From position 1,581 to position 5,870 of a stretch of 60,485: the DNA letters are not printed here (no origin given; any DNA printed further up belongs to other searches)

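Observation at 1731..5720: RND pump with a ~270-aa xxxLxxG-heptad coiled-coil stalk inserted in the first extracytoplasmic loop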

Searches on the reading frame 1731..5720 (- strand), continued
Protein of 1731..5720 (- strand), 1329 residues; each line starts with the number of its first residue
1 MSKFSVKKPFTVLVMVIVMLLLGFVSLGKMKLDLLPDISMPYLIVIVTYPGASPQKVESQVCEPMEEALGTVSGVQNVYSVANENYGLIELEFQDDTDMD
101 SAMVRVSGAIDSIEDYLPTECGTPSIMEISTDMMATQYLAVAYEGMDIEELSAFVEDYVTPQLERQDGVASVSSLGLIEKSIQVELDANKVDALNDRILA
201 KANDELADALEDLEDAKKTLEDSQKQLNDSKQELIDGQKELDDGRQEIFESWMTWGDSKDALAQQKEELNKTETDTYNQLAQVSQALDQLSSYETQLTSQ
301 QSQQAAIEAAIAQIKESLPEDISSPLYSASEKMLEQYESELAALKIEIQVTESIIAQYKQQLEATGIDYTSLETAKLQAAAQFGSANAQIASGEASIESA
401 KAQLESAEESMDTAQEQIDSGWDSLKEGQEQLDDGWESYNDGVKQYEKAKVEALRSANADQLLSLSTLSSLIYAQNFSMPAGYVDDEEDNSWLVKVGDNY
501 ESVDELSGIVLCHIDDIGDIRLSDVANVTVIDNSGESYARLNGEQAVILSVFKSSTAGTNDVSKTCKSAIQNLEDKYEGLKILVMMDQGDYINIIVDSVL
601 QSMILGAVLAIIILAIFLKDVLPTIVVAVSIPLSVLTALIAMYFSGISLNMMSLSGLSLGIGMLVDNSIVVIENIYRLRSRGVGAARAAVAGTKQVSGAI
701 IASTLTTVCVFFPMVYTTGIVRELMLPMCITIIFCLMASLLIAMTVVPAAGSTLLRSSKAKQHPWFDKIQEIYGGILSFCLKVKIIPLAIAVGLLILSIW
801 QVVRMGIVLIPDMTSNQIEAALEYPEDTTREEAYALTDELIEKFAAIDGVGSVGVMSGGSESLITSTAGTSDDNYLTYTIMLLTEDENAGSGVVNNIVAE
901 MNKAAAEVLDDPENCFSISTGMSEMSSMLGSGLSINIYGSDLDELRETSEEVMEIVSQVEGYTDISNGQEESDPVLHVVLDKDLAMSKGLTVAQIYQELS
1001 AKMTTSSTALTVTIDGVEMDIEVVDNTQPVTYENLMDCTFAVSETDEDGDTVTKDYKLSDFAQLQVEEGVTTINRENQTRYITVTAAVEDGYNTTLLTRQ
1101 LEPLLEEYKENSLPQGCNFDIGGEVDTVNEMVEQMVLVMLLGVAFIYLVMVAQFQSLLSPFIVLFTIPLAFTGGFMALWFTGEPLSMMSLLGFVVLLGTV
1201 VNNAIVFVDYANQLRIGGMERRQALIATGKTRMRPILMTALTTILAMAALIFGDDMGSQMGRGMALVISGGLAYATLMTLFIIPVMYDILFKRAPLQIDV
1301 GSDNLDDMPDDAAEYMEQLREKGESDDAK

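Call 23: find_homologous_proteins(query=L040:8001-11603:+, max_evalue=1e-10)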
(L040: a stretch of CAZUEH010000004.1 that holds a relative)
Query L040:8001-11603:+ (1201 aa): 7725 proteins with E <= 1e-10 among 8000 candidates; the best 120 are listed.
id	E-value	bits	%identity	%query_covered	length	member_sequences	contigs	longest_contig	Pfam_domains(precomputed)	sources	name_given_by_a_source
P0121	0.0e+0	2538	100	100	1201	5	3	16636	PF03176.22,PF00873.26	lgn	-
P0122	0.0e+0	2035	78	100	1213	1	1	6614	PF00873.26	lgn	-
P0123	0.0e+0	2020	77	100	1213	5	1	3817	PF00873.26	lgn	-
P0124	0.0e+0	1962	76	100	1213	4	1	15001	PF03176.22,PF00873.26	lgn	-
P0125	0.0e+0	1961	75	100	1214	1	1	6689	PF03176.22,PF00873.26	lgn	-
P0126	0.0e+0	1948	74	100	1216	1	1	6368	PF00873.26,PF16326.11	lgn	-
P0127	0.0e+0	1947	75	100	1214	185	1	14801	PF23649.2,PF00873.26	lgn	-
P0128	0.0e+0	1945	74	100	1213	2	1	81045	PF03176.22,PF00873.26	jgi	-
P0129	0.0e+0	1943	74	100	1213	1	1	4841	PF03176.22,PF00873.26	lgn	-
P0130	0.0e+0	1941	74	100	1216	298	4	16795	PF03176.22,PF00873.26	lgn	-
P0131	0.0e+0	1941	74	100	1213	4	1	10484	PF03176.22,PF00873.26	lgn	-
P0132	0.0e+0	1925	74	100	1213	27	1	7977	PF03176.22,PF00873.26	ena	-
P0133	0.0e+0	1920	73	100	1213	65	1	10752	PF03176.22,PF00873.26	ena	-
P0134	0.0e+0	1913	74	100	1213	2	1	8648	PF03176.22,PF23649.2,PF00873.26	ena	-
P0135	0.0e+0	1898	72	100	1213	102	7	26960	PF03176.22,PF00873.26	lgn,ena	-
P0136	0.0e+0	1896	73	100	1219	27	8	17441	PF03176.22,PF00873.26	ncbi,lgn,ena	-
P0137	0.0e+0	1889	72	100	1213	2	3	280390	PF03176.22,PF00873.26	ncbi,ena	-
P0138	0.0e+0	1887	72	100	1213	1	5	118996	PF03176.22,PF00873.26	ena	-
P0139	0.0e+0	1877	71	100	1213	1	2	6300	PF03176.22,PF00873.26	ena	-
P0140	0.0e+0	1870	73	100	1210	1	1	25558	PF03176.22,PF00873.26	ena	-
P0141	0.0e+0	1861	71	100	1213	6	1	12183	PF03176.22,PF00873.26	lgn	-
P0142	0.0e+0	1860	71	100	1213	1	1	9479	PF03176.22,PF00873.26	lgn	-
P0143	0.0e+0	1857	71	100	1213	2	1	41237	PF03176.22,PF00873.26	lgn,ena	-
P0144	0.0e+0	1857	71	100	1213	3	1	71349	PF03176.22,PF00873.26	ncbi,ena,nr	ncbi:MAG: efflux RND transporter permease subunit [Firmicutes bacterium]|nr:efflux RND transporter p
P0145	0.0e+0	1851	71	100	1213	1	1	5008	PF03176.22,PF00873.26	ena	-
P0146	0.0e+0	1846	71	100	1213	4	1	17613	PF03176.22,PF00873.26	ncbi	-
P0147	0.0e+0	1845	71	100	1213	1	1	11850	PF03176.22,PF00873.26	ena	-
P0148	0.0e+0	1843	70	100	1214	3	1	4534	PF03176.22,PF00873.26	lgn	-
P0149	0.0e+0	1842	71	99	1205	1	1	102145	PF03176.22,PF00873.26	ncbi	-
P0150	0.0e+0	1842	70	100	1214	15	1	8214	PF03176.22,PF00873.26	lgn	-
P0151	0.0e+0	1830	69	100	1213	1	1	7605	PF03176.22,PF00873.26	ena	-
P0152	0.0e+0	1823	70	98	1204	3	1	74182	PF03176.22,PF00873.26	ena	-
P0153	0.0e+0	1819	70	100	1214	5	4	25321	PF03176.22,PF00873.26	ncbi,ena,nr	ncbi:MAG: efflux RND transporter permease subunit [Firmicutes bacterium]|nr:efflux RND transporter p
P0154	0.0e+0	1815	70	100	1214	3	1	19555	PF03176.22,PF00873.26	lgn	-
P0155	0.0e+0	1811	70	100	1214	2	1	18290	PF00873.26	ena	-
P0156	0.0e+0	1783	68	100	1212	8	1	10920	PF03176.22,PF00873.26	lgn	-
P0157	0.0e+0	1781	68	100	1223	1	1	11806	PF03176.22,PF00873.26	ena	-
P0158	0.0e+0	1759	68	98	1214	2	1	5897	PF03176.22,PF00873.26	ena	-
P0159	0.0e+0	1748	66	100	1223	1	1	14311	PF03176.22,PF00873.26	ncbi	-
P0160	0.0e+0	1738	67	100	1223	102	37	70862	PF00873.26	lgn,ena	-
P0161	0.0e+0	1733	66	100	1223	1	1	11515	PF00873.26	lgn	-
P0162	0.0e+0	1733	66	100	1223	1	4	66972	PF00873.26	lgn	-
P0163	0.0e+0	1731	66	100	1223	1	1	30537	PF03176.22,PF00873.26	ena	-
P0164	0.0e+0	1730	66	100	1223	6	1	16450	PF03176.22,PF00873.26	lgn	-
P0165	0.0e+0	1729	66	100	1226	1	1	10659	PF03176.22,PF00873.26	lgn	-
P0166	0.0e+0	1729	66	100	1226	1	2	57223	PF03176.22,PF00873.26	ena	-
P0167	0.0e+0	1729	66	100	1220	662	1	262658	PF03176.22,PF00873.26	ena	-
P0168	0.0e+0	1729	66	100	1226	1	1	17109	PF03176.22,PF00873.26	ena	-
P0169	0.0e+0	1729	66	100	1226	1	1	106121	PF03176.22,PF00873.26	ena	-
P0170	0.0e+0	1728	66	100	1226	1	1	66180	PF03176.22,PF00873.26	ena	-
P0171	0.0e+0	1728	66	100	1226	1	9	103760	PF03176.22,PF00873.26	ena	-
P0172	0.0e+0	1728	66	100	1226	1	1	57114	PF03176.22,PF00873.26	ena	-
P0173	0.0e+0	1728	66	100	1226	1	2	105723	PF03176.22,PF00873.26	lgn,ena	-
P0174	0.0e+0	1728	66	100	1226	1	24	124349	PF03176.22,PF00873.26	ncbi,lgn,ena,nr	ncbi:MAG: efflux RND transporter permease subunit [Firmicutes bacterium]|nr:efflux RND transporter p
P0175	0.0e+0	1728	66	100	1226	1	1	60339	PF03176.22,PF00873.26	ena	-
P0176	0.0e+0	1727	66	100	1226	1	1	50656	PF03176.22,PF00873.26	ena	-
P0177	0.0e+0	1727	66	100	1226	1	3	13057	PF03176.22,PF00873.26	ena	-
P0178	0.0e+0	1727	66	100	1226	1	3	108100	PF03176.22,PF00873.26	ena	-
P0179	0.0e+0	1727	66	100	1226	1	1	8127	PF03176.22,PF00873.26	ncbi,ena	-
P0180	0.0e+0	1727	66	100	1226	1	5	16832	PF03176.22,PF00873.26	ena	-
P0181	0.0e+0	1727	66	100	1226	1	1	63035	PF03176.22,PF00873.26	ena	-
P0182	0.0e+0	1726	66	100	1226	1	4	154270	PF03176.22,PF00873.26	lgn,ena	-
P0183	0.0e+0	1726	66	100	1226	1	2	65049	PF03176.22,PF00873.26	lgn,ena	-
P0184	0.0e+0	1726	66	100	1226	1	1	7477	PF03176.22,PF00873.26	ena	-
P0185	0.0e+0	1726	66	100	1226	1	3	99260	PF03176.22,PF00873.26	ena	-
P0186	0.0e+0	1726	66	100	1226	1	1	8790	PF03176.22,PF00873.26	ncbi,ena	-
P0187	0.0e+0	1726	66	100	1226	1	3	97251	PF03176.22,PF00873.26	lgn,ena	-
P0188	0.0e+0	1726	66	100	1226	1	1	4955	PF03176.22,PF00873.26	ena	-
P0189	0.0e+0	1726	66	100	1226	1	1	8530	PF03176.22,PF00873.26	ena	-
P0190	0.0e+0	1725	66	100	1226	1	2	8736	PF03176.22,PF00873.26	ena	-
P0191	0.0e+0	1725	66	100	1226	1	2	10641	PF03176.22,PF00873.26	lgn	-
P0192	0.0e+0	1725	66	100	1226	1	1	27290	PF03176.22,PF00873.26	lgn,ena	-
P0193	0.0e+0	1725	66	100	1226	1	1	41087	PF03176.22,PF00873.26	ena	-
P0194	0.0e+0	1725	66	100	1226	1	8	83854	PF03176.22,PF00873.26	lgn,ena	-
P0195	0.0e+0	1725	66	100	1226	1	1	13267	PF03176.22,PF00873.26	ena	-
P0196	0.0e+0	1725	66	100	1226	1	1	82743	PF03176.22,PF00873.26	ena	-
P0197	0.0e+0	1724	66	100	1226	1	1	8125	PF03176.22,PF00873.26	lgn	-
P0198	0.0e+0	1724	66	100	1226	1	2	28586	PF03176.22,PF00873.26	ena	-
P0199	0.0e+0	1724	66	100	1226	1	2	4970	PF03176.22,PF00873.26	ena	-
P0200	0.0e+0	1724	66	100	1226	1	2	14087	PF03176.22,PF00873.26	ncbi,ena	-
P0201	0.0e+0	1724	66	100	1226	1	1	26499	PF03176.22,PF00873.26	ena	-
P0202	0.0e+0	1723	66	100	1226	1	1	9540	PF03176.22,PF00873.26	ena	-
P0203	0.0e+0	1723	66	100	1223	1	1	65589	PF00873.26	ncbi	ncbi:MAG: efflux RND transporter permease subunit [Anaerovoracaceae bacterium]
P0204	0.0e+0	1722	66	100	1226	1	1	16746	PF03176.22,PF00873.26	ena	-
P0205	0.0e+0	1722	66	100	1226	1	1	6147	PF03176.22,PF00873.26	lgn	-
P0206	0.0e+0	1721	66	100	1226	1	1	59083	PF03176.22,PF00873.26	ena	-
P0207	0.0e+0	1721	66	100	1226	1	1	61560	PF03176.22,PF00873.26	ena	-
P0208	0.0e+0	1720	66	100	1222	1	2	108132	PF03176.22,PF00873.26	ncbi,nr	ncbi:MAG: MMPL family transporter [Firmicutes bacterium]|nr:MMPL family transporter [Bacillota bacte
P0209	0.0e+0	1719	66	100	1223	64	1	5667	PF03176.22,PF00873.26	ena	-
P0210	0.0e+0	1719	66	100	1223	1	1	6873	PF00873.26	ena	-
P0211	0.0e+0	1718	66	100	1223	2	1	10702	PF03176.22,PF00873.26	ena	-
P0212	0.0e+0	1717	65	100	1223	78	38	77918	PF03176.22,PF00873.26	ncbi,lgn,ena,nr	ncbi:MAG: efflux RND transporter permease subunit [Firmicutes bacterium]|nr:efflux RND transporter p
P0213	0.0e+0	1715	66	100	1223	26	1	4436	PF03176.22,PF00873.26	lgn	-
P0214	0.0e+0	1712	65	100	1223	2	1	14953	PF03176.22,PF00873.26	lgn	-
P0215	0.0e+0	1709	66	100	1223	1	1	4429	PF00873.26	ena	-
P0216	0.0e+0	1708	65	100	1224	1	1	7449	PF03176.22,PF00873.26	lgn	-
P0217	0.0e+0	1703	65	100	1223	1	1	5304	PF03176.22,PF00873.26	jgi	-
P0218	0.0e+0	1702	65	100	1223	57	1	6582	PF03176.22,PF00873.26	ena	-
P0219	0.0e+0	1701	65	100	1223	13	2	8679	PF03176.22,PF00873.26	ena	-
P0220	0.0e+0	1700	65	100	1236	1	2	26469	PF03176.22,PF02355.23,PF00873.26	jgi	-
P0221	0.0e+0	1698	65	100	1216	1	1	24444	PF03176.22,PF00873.26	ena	-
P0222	0.0e+0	1695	65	100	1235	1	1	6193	PF03176.22,PF00873.26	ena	-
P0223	0.0e+0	1693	64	100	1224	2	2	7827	PF03176.22,PF00873.26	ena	-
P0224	0.0e+0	1691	65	100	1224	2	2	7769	PF03176.22,PF00873.26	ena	-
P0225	0.0e+0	1688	65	100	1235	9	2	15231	PF03176.22,PF00873.26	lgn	-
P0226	0.0e+0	1688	64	100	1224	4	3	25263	PF03176.22,PF00873.26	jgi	-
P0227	0.0e+0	1686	64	100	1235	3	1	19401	PF03176.22,PF00873.26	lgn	-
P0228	0.0e+0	1682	63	100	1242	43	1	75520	PF03176.22,PF00873.26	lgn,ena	-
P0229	0.0e+0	1682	64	100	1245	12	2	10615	PF03176.22,PF00873.26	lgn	-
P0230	0.0e+0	1681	64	100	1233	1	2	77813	PF03176.22,PF00873.26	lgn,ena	-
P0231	0.0e+0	1681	64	100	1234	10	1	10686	PF03176.22,PF00873.26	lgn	-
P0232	0.0e+0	1680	64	100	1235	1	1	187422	PF03176.22,PF00873.26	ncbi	-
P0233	0.0e+0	1678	65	100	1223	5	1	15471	PF00873.26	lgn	-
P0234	0.0e+0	1673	64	100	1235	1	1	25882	PF03176.22,PF02355.23,PF00873.26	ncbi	-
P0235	0.0e+0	1669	64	100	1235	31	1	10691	PF03176.22,PF00873.26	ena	-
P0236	0.0e+0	1668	63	100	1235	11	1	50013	PF03176.22,PF02355.23,PF00873.26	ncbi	-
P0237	0.0e+0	1662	63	100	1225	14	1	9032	PF03176.22,PF00873.26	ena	-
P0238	0.0e+0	1653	64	100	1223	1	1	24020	PF03176.22,PF00873.26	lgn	-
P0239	0.0e+0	1597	61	99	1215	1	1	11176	PF03176.22,PF02355.23,PF00873.26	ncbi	-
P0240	0.0e+0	1566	61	100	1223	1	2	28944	PF03176.22,PF00873.26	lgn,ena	-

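Call 35: predict_structure(alignment_id=A1)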
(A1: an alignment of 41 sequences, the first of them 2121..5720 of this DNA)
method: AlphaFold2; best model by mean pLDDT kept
length: 1200 residues; sequences in the alignment: 41
mean_pLDDT: 65.1   pTM: 0.43
mean pLDDT of the five models: 65.1, 63.0, 60.5, 56.5, 53.0
residues with pLDDT >= 90: 0; 70-90: 537; 50-70: 450; < 50: 213
segments of 3 or more residues with pLDDT < 50: 1-39, 243-247, 249-251, 399-403, 406-413, 478-482, 491-496, 636-662, 718-723, 749-763, 806-814, 860-873, 921-930, 1161-1200
pLDDT, mean of each block of 10 residues (from residue 1): 34 42 30 37 78 79 84 82 82 74 80 76 69 63 76 79 76 62 74 75 72 77 73 59 48 53 63 66 70 78 82 81 79 84 84 80 63 58 59 53 48 54 70 77 75 65 66 58 50 47 71 70 76 64 77 63 78 83 69 56 60 58 53 49 38 43 51 58 60 56 59 54 52 57 53 42 47 55 61 63 50 57 78 82 82 69 38 65 69 74 81 67 44 78 84 84 76 69 79 74 70 64 72 78 74 80 74 83 76 68 83 80 63 54 52 50 48 46 39 37
secondary structure, 60 per line:
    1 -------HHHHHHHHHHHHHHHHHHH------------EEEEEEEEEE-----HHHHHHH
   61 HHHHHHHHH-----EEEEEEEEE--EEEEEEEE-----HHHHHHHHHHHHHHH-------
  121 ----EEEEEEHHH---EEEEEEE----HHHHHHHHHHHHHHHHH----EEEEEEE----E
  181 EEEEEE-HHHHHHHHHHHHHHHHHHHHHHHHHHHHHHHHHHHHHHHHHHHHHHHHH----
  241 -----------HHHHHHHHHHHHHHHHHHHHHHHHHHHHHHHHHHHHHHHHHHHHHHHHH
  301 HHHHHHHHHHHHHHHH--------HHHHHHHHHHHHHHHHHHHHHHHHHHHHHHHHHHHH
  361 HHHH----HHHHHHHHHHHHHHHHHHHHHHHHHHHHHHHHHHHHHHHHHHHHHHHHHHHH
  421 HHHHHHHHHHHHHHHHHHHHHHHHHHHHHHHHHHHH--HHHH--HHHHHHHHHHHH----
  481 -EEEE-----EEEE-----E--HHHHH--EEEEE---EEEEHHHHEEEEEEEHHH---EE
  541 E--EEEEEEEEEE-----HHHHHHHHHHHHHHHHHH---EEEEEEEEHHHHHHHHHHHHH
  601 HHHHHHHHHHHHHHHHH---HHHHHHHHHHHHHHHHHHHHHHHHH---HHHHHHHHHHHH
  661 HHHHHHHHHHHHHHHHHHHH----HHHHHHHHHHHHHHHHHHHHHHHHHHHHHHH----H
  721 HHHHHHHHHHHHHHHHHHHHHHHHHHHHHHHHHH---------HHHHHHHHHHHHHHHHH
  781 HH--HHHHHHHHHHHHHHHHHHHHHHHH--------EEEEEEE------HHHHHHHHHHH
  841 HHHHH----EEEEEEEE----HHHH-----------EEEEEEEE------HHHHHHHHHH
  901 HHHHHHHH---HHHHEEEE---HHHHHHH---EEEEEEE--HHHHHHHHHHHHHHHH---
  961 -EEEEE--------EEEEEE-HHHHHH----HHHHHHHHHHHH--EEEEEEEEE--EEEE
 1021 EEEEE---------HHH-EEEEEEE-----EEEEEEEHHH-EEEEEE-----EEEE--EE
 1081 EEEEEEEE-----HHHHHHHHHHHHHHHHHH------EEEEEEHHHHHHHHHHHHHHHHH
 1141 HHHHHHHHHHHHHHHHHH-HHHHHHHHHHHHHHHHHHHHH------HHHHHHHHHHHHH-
elements in order (helices of 4 or more, strands of 3 or more residues): H8-26 E39-48 H54-69 E75-83 E86-93 H99-113 E125-130 E137-143 H148-164 E169-175 E180-186 H188-236 H252-316 H325-364 H369-456 H459-462 H465-476 E482-485 E491-494 H503-507 E510-514 E518-521 H522-525 E526-532 E539-541 E544-553 H559-576 E580-587 H588-617 H621-645 H649-680 H685-715 H720-754 H764-782 H785-808 E817-823 H830-845 E850-857 H862-865 E877-884 H891-908 H912-915 E916-919 H923-929 E933-939 H942-957 E962-966 E975-980 H982-987 H992-1003 E1006-1014 E1017-1025 E1039-1045 E1051-1057 E1062-1067 E1073-1076 E1079-1088 H1094-1111 E1118-1123 H1124-1158 H1160-1180 H1187-1199
